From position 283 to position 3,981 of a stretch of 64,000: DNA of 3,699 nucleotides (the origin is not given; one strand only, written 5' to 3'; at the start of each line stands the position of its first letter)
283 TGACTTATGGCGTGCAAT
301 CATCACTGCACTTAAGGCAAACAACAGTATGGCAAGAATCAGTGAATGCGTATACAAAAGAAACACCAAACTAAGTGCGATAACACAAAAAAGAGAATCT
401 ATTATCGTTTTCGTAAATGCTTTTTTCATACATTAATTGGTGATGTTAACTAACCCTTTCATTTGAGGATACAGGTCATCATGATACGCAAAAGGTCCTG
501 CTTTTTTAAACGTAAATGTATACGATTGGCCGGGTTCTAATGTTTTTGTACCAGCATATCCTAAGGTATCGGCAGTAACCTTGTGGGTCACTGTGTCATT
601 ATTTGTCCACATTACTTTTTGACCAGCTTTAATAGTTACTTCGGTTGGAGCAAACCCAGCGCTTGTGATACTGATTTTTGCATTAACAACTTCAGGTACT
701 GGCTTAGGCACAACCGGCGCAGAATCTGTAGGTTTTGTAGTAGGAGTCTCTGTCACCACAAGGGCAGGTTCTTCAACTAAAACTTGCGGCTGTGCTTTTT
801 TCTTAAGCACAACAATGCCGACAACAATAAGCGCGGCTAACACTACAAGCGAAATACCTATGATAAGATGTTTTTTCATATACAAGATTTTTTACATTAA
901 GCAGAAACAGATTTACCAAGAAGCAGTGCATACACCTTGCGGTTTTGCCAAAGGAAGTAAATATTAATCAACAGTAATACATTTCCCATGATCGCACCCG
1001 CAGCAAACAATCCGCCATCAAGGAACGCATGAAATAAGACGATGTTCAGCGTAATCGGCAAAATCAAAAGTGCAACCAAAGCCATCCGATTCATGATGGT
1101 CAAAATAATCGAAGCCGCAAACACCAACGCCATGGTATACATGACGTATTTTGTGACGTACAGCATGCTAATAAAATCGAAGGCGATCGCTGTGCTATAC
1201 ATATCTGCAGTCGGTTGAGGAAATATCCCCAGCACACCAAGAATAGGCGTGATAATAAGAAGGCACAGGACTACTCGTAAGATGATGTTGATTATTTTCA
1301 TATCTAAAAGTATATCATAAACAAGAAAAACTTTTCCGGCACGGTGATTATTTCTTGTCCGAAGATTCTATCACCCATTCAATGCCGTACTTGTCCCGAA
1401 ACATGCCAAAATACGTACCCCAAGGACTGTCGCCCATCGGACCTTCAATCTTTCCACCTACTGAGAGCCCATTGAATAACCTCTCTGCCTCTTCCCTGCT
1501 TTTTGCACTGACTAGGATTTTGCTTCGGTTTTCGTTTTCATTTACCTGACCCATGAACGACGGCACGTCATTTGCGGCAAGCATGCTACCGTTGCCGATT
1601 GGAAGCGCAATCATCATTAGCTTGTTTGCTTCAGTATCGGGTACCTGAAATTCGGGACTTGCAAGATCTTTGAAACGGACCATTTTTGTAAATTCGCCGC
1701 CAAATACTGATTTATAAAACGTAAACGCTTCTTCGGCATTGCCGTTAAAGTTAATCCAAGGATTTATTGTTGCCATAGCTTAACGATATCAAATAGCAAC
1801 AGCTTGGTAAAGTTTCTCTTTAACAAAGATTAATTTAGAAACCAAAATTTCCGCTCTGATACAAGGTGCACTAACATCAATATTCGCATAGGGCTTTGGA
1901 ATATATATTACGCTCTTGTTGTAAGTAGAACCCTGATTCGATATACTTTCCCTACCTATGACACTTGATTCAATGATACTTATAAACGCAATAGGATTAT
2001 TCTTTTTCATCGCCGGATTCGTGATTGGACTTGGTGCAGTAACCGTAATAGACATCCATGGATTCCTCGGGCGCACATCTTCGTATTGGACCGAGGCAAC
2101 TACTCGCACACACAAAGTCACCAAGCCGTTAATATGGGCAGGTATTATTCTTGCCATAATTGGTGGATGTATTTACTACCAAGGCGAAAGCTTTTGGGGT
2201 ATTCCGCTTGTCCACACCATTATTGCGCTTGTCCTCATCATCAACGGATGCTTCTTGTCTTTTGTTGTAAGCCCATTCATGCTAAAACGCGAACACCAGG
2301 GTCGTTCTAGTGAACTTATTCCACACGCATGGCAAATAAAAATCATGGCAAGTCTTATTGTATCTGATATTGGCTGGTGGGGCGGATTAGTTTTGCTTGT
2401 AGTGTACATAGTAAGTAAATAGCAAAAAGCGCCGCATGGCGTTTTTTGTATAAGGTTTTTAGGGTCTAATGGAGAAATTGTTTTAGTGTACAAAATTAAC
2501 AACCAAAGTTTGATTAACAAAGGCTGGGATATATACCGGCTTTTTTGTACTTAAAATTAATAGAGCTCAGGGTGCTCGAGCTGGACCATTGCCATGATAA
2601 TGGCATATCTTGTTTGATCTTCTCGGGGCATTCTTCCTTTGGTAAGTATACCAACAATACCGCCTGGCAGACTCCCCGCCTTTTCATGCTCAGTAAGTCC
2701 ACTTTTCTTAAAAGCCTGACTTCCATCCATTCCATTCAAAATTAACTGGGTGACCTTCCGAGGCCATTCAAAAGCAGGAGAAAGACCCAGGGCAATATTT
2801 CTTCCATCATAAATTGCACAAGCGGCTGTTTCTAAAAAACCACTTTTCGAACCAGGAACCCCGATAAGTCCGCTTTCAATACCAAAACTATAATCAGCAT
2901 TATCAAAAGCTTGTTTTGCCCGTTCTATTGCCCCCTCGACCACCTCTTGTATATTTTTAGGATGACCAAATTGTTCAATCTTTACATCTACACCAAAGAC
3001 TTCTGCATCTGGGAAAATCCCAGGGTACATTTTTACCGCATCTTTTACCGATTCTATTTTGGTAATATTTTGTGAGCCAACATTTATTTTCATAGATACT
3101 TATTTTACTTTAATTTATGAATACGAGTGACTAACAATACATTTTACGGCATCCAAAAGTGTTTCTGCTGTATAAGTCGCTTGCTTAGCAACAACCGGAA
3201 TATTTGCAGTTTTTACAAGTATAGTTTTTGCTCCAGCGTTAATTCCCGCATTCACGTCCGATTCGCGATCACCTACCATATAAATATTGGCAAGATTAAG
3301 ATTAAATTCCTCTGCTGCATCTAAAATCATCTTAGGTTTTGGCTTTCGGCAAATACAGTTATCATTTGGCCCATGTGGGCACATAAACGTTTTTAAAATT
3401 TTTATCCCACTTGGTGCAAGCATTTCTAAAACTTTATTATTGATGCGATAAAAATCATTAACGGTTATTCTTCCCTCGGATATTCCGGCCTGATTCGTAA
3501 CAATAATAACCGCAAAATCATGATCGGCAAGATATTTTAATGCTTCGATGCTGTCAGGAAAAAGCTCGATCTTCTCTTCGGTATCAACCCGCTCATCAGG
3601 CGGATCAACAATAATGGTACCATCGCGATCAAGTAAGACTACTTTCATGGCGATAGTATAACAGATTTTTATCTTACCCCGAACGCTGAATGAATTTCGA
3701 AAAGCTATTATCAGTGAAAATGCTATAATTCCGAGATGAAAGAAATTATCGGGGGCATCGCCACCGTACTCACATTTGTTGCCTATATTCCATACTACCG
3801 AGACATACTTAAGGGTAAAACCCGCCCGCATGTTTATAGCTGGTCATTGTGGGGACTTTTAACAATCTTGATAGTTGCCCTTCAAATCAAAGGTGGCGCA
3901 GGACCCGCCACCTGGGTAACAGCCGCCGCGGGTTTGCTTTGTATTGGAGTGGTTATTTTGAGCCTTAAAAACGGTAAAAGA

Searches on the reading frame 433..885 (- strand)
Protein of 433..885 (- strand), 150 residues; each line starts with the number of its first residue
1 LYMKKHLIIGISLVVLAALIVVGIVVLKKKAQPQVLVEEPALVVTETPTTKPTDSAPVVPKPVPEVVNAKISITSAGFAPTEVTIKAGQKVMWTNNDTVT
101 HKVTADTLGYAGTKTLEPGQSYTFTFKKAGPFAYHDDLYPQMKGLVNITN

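Call 8: search_protein_families(library=pfam, proteins=[window:433-885:-])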
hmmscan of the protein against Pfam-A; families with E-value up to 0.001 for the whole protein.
window:433-885:- (150 aa): 2 families
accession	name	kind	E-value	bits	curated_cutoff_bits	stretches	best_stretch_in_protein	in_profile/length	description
PF13473.12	Cupredoxin_1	-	3e-10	40.5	27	1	68-145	22-101/104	Cupredoxin-like domain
PF00127.26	Copper-bind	-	1.5e-05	25.8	21.2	1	68-137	4-85/99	Copper binding proteins, plastocyanin/azurin family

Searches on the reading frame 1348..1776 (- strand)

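Call 8: search_protein_families(library=pfam, proteins=[window:1348-1776:-])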
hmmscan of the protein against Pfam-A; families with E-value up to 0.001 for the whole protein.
window:1348-1776:- (142 aa): 2 families
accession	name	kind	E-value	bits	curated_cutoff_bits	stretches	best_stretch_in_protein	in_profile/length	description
PF00903.31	Glyoxalase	-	4.5e-10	40.4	20.6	1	11-135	9-120/121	Glyoxalase/Bleomycin resistance protein/Dioxygenase superfamily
PF06983.19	3-dmu-9_3-mt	-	5.1e-10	40.3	24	1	4-136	3-115/116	3-demethylubiquinone-9 3-methyltransferase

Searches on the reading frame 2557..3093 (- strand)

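Call 4: search_protein_families(library=pfam, proteins=[window:2557-3093:-])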
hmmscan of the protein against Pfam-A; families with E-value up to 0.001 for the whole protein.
window:2557-3093:- (178 aa): 1 family
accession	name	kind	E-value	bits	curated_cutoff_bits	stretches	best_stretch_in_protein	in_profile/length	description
PF01931.24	NTPase_I-T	-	2.9e-32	112.2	25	1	6-171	1-160/162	Protein of unknown function DUF84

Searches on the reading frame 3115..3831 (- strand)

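Call 4: search_protein_families(library=pfam, proteins=[window:3115-3831:-])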
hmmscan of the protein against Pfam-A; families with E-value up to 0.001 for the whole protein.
window:3115-3831:- (238 aa): 6 families
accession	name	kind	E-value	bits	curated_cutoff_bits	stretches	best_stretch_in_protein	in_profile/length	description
PF13242.12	Hydrolase_like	-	2.1e-15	56.8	22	1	160-210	1-52/75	HAD-hyrolase-like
PF00702.32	Hydrolase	-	8.7e-13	49.5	26.4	1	68-200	77-191/191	haloacid dehalogenase-like hydrolase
PF13419.12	HAD_2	-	2.9e-12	47.5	23.8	1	159-206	131-178/178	Haloacid dehalogenase-like hydrolase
PF08645.17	PNK3P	-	4.2e-09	36.8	22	1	63-189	1-126/161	Polynucleotide kinase 3 phosphatase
PF09419.16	PGP_phosphatase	-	0.00029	20.9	20.4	0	57-206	36-163/168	Mitochondrial PGP phosphatase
PF13344.12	Hydrolase_6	-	0.00051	20.5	27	1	65-121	1-46/101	Haloacid dehalogenase-like hydrolase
